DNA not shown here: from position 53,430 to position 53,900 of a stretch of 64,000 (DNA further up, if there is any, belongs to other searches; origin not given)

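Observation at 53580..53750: MamI-like 56-aa gene invisible to the ORF track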

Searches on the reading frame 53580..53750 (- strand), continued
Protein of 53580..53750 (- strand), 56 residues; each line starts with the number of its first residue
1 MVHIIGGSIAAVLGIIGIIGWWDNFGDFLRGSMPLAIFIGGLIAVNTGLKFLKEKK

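Call 17: find_related_loci(query=A1, collection=genome_contigs, flank=6000)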
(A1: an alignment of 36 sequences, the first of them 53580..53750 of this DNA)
Query A1 (56 aa) in genome_contigs; peptide patterns used: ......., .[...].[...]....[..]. (x = any residue, [..] = any of these).
95 stretches matched a pattern; 23 encode a relative of the query (tblastn E <= 1e-3); 23 distinct loci.
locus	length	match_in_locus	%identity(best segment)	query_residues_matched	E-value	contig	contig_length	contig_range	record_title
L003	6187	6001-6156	94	1-52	4e-29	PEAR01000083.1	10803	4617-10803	MAG: Candidatus Omnitrophota bacterium isolate Cal1bin1 scaffold216, whole genome shotgun sequence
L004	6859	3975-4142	88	1-56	1e-28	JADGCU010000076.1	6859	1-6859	MAG: Candidatus Omnitrophota bacterium isolate nXXbin4 nXX_bin4_NODE_1572_length_6859_cov_6.071282, whole genome shotgun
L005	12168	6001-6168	86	1-56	8e-29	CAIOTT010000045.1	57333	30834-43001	MAG: Candidatus Omnitrophica bacterium isolate Ki2-D4_bin-0675 genome assembly, contig: bin-0675:45/74, whole genome sho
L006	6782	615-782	88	1-56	7e-29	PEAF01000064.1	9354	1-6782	MAG: Candidatus Omnitrophota bacterium isolate MBPbin6 scaffold458, whole genome shotgun sequence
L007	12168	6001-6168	84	1-56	7e-28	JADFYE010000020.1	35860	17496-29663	MAG: Candidatus Omnitrophota bacterium isolate nDJH6bin14 nDJH6_bin14_NODE_20_length_35860_cov_5.461366, whole genome sh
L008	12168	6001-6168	84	1-56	1e-27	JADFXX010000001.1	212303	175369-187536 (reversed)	MAG: Candidatus Omnitrophota bacterium isolate nDJH2bin18 nDJH2_bin18_NODE_1_length_212303_cov_49.092258, whole genome s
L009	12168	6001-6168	82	1-56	2e-27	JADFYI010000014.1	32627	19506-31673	MAG: Candidatus Omnitrophota bacterium isolate nDJH6bin28 nDJH6_bin28_NODE_944_length_32627_cov_6.188536, whole genome s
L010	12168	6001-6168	82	1-56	4e-27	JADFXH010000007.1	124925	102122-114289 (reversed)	MAG: Candidatus Omnitrophota bacterium isolate nDJH13bin20 nDJH13_bin20_NODE_7_length_124925_cov_11.140395, whole genome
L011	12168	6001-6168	80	1-56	5e-27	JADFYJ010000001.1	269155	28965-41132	MAG: Candidatus Omnitrophota bacterium isolate nDJH6bin5 nDJH6_bin5_NODE_1_length_269155_cov_9.477724, whole genome shot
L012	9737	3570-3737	82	1-56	1e-26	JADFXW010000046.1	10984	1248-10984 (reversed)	MAG: Candidatus Omnitrophota bacterium isolate nDJH2bin13 nDJH2_bin13_NODE_46_length_10984_cov_2.515336, whole genome sh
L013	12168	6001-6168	77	1-56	1e-26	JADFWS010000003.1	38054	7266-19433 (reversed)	MAG: Candidatus Omnitrophota bacterium isolate nCal2bin1 nCal2_bin1_NODE_3_length_38054_cov_3.849409, whole genome shotg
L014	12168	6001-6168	80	1-56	2e-26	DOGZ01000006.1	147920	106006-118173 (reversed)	MAG TPA_asm: Candidatus Omnitrophota bacterium isolate UBA10174 contig_18393, whole genome shotgun sequence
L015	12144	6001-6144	94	1-48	4e-25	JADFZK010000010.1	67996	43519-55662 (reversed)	MAG: Candidatus Omnitrophota bacterium isolate nHGRbin18 nHGR_bin18_NODE_147_length_67996_cov_10.031262, whole genome sh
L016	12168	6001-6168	75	1-56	1e-23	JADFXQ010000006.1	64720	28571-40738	MAG: Candidatus Omnitrophota bacterium isolate nDJH15bin13 nDJH15_bin13_NODE_6_length_64720_cov_5.599864, whole genome s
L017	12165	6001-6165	76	1-55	2e-23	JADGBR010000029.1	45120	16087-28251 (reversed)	MAG: Candidatus Omnitrophota bacterium isolate nW3bin14 nW3_bin14_NODE_29_length_45120_cov_3.796391, whole genome shotgu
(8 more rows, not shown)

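Call 22: find_encoding_contigs(protein=P0097, flank=8000, max_places=2)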
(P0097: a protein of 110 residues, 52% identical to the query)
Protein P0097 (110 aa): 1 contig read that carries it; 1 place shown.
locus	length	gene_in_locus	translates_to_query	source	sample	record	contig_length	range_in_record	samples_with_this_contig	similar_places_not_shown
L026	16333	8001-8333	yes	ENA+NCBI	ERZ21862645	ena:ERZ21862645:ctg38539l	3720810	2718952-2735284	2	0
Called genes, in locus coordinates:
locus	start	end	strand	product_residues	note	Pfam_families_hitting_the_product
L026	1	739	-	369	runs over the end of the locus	PF02653:BPD_transp_2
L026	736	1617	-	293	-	PF02653:BPD_transp_2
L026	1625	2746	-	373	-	PF13433:Peripla_BP_5, PF13458:Peripla_BP_6, PF01094:ANF_receptor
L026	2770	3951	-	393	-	PF13433:Peripla_BP_5, PF13458:Peripla_BP_6, PF01094:ANF_receptor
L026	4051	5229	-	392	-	PF07075:NamZ_N, PF20732:NamZ_C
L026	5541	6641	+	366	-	PF06089:Asparaginase_II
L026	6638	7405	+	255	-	PF02634:FdhD-NarQ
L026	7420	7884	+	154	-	PF03703:bPH_2 (faint)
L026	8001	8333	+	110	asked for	PF26391:MamI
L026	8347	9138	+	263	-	PF00165:HTH_AraC (weak), PF12833:HTH_18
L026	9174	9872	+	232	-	PF01841:Transglut_core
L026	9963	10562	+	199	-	PF01206:TusA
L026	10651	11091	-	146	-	PF12675:DUF3795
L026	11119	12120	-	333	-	PF08100:Dimerisation, PF00891:Methyltransf_2, PF13489:Methyltransf_23 (weak), PF08241:Methyltransf_11, PF08242:Methyltransf_12 (weak), PF13649:Methyltransf_25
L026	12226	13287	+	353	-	PF13487:HD_5, PF01966:HD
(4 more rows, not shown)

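Call 23: search_protein_families(library=ncbifam, proteins=[P0097, P0100, P0102, P0103, P0107, P0111, P0118, P0119, P0096, P0049], max_evalue=1)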
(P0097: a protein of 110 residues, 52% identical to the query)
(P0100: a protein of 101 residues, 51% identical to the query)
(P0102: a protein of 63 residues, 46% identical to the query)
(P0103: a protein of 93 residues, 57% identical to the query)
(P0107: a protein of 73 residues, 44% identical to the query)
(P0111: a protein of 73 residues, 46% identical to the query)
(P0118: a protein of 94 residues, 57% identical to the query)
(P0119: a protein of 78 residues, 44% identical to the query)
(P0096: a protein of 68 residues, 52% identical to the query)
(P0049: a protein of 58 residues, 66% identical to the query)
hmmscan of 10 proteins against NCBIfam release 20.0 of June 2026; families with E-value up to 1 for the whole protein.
P0097 (110 aa): 1 family
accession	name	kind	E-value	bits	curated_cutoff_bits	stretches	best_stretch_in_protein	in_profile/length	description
NF040963.1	MamI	equivalog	9e-13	47.9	80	1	1-60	1-60/69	magnetosome protein MamI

P0100 (101 aa): 4 families
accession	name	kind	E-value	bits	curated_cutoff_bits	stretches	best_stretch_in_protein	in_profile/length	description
NF040963.1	MamI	equivalog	1.7e-10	40.6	80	1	1-66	1-66/69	magnetosome protein MamI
NF000997.0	PRK00106.1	equivalog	0.002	16.8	937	1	35-93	5-63/535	ribonuclease Y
TIGR03717.1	R_switched_YjbE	subfamily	0.0021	17.9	134.8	1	10-74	35-103/176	YjbE family putative metal transport protein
NF006435.1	PRK08724.1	equivalog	0.79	8.4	580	1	41-101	345-408/672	flagellar filament capping protein FliD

P0102 (63 aa): 1 family
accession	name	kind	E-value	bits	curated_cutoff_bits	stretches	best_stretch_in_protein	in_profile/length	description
NF040963.1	MamI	equivalog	1.2e-09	37.9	80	1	7-62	4-59/69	magnetosome protein MamI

P0103 (93 aa): 7 families
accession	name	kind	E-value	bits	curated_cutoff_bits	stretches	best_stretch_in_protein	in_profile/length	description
NF040963.1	MamI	equivalog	6.7e-11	41.9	80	1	1-62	1-62/69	magnetosome protein MamI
TIGR00949.1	2A76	subfamily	0.016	15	183.95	1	5-77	30-97/185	homoserine/threonine efflux transporter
NF008201.0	PRK10958.1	equivalog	0.047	13.2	165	1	4-77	51-120/212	leucine efflux protein LeuE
NF008244.0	PRK11020.1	equivalog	0.059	13.9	110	1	50-92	14-56/120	YibL family ribosome-associated protein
NF058608.1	CwrA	equivalog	0.069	13.7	75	0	1-19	1-18/68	cell wall inhibition responsive protein CwrA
NF010744.0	PRK14146.1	equivalog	0.11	12.2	201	1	58-90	42-75/215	nucleotide exchange factor GrpE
NF005894.0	PRK07857.1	equivalog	0.26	11.2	73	1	58-90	10-42/106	chorismate mutase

P0107 (73 aa): 2 families
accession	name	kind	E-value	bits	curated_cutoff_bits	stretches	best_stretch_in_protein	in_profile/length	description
NF040963.1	MamI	equivalog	9.7e-15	54.2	80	1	6-69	3-66/69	magnetosome protein MamI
NF004908.0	PRK06265.2-3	equivalog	0.06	13.3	205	1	11-50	61-102/211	cobalt transporter CbiM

P0111 (73 aa): 10 families
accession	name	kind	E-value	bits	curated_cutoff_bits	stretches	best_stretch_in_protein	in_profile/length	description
NF040963.1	MamI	equivalog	2.2e-16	59.4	80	1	1-66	1-66/69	magnetosome protein MamI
NF007787.0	PRK10478.1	equivalog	0.00093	18.2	426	1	1-69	281-351/359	PTS fructose transporter subunit EIIC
TIGR03717.1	R_switched_YjbE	subfamily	0.0037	17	134.8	1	3-67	36-94/176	YjbE family putative metal transport protein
NF008320.0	PRK11111.1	equivalog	0.0074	15.6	216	1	19-71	61-114/215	YchE family NAAT transporter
NF045939.1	MHJ_0274_fam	hypoth_equivalog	0.0083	15.9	80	1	36-72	7-43/165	MHJ_0274 family protein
TIGR02840.1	spore_YtaF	equivalog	0.015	14.7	149.6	1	8-72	35-99/206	sporulation membrane protein YtaF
NF046067.1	SigPepSipWBacil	equivalog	0.022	14.3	190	1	22-70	133-183/189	signal peptidase I SipW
NF058603.1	SCO2097_fam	equivalog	0.031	14.6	110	1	7-68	45-105/129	SCO2097 family morphological protein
NF041040.1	FslB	exception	0.032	13.2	600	1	1-66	150-210/417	rhizoferrin export MFS transporter FslB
NF033565.0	trans_MerF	equivalog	0.34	10.8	50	1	8-37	20-49/59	mercury resistance system transport protein MerF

P0118 (94 aa): 2 families
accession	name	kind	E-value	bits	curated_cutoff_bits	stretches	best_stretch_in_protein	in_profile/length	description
NF040963.1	MamI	equivalog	4.4e-11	42.5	80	1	1-61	1-61/69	magnetosome protein MamI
NF008244.0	PRK11020.1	equivalog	0.11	13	110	1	54-93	17-56/120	YibL family ribosome-associated protein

P0119 (78 aa): 10 families
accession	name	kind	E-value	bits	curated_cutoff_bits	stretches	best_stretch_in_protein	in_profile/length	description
NF040963.1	MamI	equivalog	8.3e-15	54.4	80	1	1-66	1-66/69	magnetosome protein MamI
NF058603.1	SCO2097_fam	equivalog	0.006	16.9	110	1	8-75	43-106/129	SCO2097 family morphological protein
NF046067.1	SigPepSipWBacil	equivalog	0.0091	15.6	190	1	32-74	145-187/189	signal peptidase I SipW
NF010560.0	PRK13955.1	equivalog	0.012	15.6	180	1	2-75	44-116/132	large conductance mechanosensitive channel protein MscL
NF052597.1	FILTED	domain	0.031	14.6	40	1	37-75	9-47/110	FILTED domain-containing surface protein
NF001395.0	PRK00281.3-1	equivalog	0.05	13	394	1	8-74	109-174/306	undecaprenyl-diphosphate phosphatase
TIGR02840.1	spore_YtaF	equivalog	0.059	12.9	149.6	1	36-73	63-100/206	sporulation membrane protein YtaF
NF008320.0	PRK11111.1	equivalog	0.11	11.9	216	1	37-73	80-116/215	YchE family NAAT transporter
NF053524.1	thylo_ssl2009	equivalog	0.17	12.6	58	1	36-74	18-55/90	ssl2009 family thylakoid membrane protein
NF045773.1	cytochro_C550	exception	0.93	9.4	125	1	32-76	6-52/118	cytochrome c550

P0096 (68 aa): 1 family
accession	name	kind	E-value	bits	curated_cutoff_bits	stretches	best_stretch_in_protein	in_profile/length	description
NF040963.1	MamI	equivalog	6.8e-14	51.5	80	1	1-56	1-56/69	magnetosome protein MamI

P0049 (58 aa): 1 family
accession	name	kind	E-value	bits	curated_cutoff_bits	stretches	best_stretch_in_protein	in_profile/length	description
NF040963.1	MamI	equivalog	3.4e-13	49.2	80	1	1-53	1-54/69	magnetosome protein MamI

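Call 26: find_encoding_contigs(protein=P0111, flank=8000, max_places=1)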
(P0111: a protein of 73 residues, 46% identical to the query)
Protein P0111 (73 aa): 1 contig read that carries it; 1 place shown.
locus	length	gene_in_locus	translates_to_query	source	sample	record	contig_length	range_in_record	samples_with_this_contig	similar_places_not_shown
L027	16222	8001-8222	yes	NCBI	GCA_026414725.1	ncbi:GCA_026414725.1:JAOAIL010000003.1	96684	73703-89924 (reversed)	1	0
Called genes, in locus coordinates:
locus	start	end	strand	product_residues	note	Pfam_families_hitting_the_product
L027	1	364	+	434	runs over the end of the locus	PF02040:ArsB, PF03600:CitMHS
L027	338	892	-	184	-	PF04191:PEMT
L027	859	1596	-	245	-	PF27030:AbpE_bact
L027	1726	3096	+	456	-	PF00206:Lyase_1, PF14698:ASL_C2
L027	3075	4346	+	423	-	PF00278:Orn_DAP_Arg_deC, PF02784:Orn_Arg_deC_N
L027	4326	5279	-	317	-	PF02424:ApbE, PF27030:AbpE_bact (faint)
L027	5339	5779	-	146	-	PF00011:HSP20, PF17886:ArsA_HSP20 (weak)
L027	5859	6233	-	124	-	-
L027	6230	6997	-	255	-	PF00142:Fer4_NifH, PF01656:CbiA, PF02374:ArsA_ATPase (faint), PF06564:CBP_BcsQ, PF09140:MipZ, PF10609:ParA (weak), PF13614:AAA_31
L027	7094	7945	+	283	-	PF08501:Shikimate_dh_N, PF01488:Shikimate_DH, PF18317:SDH_C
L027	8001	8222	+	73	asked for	PF26391:MamI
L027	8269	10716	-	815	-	PF00133:tRNA-synt_1, PF01406:tRNA-synt_1e (faint), PF09334:tRNA-synt_1g, PF13603:tRNA-synt_1_2, PF00133:tRNA-synt_1, PF09334:tRNA-synt_1g, PF08264:Anticodon_1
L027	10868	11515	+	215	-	PF01865:PhoU_div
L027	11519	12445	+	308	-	PF01384:PHO4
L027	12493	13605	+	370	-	PF00465:Fe-ADH, PF13685:Fe-ADH_2 (weak), PF25137:ADH_Fe_C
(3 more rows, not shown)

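Call 27: find_encoding_contigs(protein=P0118, flank=8000, max_places=2)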
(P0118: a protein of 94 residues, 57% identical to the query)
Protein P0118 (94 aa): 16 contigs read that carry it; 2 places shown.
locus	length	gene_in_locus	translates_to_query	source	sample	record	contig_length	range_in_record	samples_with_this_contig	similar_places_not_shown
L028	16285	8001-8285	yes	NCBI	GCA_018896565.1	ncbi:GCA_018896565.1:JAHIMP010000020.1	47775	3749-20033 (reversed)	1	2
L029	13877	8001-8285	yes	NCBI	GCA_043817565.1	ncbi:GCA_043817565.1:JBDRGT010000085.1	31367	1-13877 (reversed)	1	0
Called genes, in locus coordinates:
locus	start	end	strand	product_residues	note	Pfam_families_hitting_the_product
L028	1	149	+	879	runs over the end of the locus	PF01411:tRNA-synt_2c, PF07973:tRNA_SAD, PF02272:DHHA1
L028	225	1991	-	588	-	PF00496:SBP_bac_5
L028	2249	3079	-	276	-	PF01113:DapB_N, PF05173:DapB_C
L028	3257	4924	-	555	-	PF00483:NTP_transferase, PF12804:NTP_transf_3, PF01636:APH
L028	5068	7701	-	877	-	PF27464:PlsB_N, PF01553:Acyltransferase, PF19277:GPAT_C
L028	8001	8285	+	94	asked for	PF26391:MamI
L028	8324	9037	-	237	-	PF00075:RNase_H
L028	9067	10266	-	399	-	PF07075:NamZ_N, PF20732:NamZ_C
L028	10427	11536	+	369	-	PF01266:DAO, PF13450:NAD_binding_8 (weak)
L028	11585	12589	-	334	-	PF04055:Radical_SAM, PF13353:Fer4_12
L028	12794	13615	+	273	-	PF20434:BD-FAE (faint), PF00561:Abhydrolase_1, PF12146:Hydrolase_4, PF12697:Abhydrolase_6 (faint), PF00326:Peptidase_S9 (weak)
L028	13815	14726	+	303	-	PF12728:HTH_17, PF12727:PBP_like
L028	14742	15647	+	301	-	PF12849:PBP_like_2, PF13531:SBP_bac_11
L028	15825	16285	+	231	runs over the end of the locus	PF00528:BPD_transp_1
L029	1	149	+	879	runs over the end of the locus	PF01411:tRNA-synt_2c, PF07973:tRNA_SAD, PF02272:DHHA1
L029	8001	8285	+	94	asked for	PF26391:MamI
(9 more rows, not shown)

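Call 33: search_protein_representatives(alignment_id=A1)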
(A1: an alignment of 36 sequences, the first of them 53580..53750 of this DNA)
Query: 36 sequences, 56 profile positions. Proteins with E-value up to 0.001 (for the whole library): 200; up to 1e-10: 10; up to 1e-30: 0. The best 150 are listed.
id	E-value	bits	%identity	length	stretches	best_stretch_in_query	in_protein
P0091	1.7e-21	92.0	-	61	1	1-55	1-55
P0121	1.7e-14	69.6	-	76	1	1-50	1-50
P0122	2.3e-12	62.8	-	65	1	1-49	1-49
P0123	4.7e-12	61.7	-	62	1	1-49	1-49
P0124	1.1e-11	60.6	-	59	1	1-50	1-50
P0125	1.7e-11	59.9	-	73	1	1-50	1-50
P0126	4.9e-11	58.5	-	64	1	1-49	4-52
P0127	5.7e-11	58.3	-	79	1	1-48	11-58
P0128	6.0e-11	58.2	-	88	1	1-55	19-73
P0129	8.4e-11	57.7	-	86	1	1-51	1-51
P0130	1.6e-10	56.8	-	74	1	1-51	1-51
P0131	2.7e-10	56.1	-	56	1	1-49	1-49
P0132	3.6e-10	55.7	-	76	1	1-46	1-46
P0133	9.3e-10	54.4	-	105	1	3-54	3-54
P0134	1.0e-09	54.3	-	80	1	1-52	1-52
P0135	1.2e-09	54.1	-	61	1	1-53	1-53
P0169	2.3e-07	46.8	-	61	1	1-55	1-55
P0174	3.1e-07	46.3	-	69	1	1-50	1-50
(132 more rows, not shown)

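Call 35: list_cluster_members(proteins=[P0174, P0121, P0122, P0123, P0125, P0129, P0169, P0128, P0135, P0124])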
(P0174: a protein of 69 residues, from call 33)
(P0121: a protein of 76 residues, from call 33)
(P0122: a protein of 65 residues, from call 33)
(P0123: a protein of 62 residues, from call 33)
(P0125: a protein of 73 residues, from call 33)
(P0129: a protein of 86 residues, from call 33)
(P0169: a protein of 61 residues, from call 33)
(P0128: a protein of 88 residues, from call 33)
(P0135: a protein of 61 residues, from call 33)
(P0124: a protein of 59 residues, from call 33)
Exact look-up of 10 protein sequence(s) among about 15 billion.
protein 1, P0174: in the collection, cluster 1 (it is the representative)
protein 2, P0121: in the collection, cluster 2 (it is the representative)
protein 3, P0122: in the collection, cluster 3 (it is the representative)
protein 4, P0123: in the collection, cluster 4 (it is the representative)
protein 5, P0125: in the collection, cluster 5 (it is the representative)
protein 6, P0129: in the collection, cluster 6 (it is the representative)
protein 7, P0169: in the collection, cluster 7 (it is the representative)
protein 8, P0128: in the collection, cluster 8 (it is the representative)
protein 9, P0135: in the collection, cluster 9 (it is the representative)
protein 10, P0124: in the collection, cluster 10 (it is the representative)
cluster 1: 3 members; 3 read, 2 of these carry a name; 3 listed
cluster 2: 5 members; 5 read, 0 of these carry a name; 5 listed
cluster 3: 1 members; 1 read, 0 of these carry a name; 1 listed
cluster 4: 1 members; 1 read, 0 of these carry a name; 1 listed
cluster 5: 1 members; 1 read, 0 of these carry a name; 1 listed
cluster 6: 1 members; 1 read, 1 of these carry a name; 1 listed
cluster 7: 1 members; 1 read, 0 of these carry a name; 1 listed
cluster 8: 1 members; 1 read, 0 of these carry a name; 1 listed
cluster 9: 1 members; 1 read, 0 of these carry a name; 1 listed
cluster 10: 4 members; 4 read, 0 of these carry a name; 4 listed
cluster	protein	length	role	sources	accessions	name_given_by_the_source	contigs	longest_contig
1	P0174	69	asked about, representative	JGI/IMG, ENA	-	FtsH-binding integral membrane protein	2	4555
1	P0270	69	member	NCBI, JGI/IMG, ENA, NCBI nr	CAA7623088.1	Magnetosome protein MamI [Candidatus Terasakiella magnetica] | hypothetical protein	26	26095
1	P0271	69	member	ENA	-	-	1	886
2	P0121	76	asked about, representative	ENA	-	-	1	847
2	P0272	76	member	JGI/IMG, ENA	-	-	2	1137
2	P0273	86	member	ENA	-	-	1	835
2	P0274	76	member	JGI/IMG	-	-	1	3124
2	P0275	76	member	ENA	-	-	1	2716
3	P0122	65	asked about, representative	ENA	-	-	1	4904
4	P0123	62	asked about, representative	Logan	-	-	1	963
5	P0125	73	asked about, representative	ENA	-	-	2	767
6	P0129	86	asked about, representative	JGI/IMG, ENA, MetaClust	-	\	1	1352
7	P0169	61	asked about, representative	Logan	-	-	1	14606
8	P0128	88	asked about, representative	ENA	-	-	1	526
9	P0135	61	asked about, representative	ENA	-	-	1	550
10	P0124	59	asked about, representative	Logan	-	-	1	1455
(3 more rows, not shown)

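Call 37: find_encoding_contigs(protein=P0270, flank=6000, max_places=1)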
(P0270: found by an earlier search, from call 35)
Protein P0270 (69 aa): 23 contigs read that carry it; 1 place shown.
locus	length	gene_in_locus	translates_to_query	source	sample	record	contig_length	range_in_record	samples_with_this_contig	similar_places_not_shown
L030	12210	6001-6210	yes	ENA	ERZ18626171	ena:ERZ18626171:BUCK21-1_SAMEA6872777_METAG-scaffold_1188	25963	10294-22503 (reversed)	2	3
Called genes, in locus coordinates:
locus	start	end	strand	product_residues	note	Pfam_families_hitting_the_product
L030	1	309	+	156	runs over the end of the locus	PF28196:Magnetosome_regulatory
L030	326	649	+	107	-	PF09685:MamF_MmsF (weak)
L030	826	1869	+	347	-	-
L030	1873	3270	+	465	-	PF07219:HemY_N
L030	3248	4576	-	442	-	PF04286:DUF445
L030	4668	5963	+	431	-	PF07690:MFS_1, PF13347:MFS_2, PF07690:MFS_1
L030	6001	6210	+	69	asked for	PF26391:MamI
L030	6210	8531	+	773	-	PF00089:Trypsin, PF13365:Trypsin_2, PF18509:MCR, PF00595:PDZ, PF13180:PDZ_2, PF17820:PDZ_6, PF00595:PDZ, PF17820:PDZ_6, +1 more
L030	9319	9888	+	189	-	-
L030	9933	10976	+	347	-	PF06723:MreB_Mbl, PF25229:Salactin (weak), PF00022:Actin (weak), PF25216:Volactin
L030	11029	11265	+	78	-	-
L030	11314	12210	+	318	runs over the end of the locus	PF01545:Cation_efflux, PF16916:ZT_dimer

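Call 43: find_encoding_contigs(protein=P0122, flank=5000, max_places=1)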
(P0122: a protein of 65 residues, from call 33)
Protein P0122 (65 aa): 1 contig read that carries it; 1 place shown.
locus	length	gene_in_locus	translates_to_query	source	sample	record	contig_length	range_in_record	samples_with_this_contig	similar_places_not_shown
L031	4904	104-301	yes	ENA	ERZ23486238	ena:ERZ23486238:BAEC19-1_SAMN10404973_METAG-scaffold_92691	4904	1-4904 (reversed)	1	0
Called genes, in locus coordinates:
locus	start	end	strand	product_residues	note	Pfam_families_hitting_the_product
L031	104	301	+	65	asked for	PF26391:MamI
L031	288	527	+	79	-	-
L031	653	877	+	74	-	-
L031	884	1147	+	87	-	PF06305:LapA_dom (weak)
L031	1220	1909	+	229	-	-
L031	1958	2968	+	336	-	PF12812:PDZ_1 (faint), PF18509:MCR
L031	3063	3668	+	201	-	-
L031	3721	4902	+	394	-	?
